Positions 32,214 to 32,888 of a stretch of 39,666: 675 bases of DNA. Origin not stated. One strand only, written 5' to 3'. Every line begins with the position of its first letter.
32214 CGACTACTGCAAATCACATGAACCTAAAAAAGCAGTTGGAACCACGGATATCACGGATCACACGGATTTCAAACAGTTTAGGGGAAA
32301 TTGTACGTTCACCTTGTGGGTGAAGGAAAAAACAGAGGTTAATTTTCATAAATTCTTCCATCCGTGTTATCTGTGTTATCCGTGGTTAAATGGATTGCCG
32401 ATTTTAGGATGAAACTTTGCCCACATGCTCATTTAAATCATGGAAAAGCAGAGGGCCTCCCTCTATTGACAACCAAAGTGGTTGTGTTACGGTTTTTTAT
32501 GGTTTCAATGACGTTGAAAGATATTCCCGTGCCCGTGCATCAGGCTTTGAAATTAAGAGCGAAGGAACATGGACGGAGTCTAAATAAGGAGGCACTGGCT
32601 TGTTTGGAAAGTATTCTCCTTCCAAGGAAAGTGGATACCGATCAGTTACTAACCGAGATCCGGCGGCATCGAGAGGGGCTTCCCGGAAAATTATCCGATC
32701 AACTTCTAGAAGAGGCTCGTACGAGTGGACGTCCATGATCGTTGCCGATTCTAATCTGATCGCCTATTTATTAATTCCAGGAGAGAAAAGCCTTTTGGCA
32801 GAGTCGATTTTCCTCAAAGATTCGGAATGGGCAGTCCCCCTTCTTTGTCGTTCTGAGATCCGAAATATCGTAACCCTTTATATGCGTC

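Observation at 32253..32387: Repeat superfamily with conserved architecture but variable sequence: AACC plus three helically phased C-R-C-NNNN heptads per arm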

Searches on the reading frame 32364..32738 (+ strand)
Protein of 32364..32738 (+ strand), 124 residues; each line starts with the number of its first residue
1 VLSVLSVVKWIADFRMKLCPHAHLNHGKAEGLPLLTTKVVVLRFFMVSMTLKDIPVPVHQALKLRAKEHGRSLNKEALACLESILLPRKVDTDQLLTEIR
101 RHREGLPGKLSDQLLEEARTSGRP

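Call 10: search_protein_families(library=pfam, proteins=[window:32364-32738:+])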
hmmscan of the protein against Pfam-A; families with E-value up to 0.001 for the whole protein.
window:32364-32738:+ (124 aa): 2 families
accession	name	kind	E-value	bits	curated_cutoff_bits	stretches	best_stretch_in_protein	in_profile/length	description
PF22513.2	FitA-like_RHH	-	2.4e-10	40.6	27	1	48-83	2-37/39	Antitoxin FitA-like, ribbon-helix-helix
PF03869.20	Arc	-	9.2e-05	22.7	20.4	1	55-84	12-41/50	Arc-like DNA binding domain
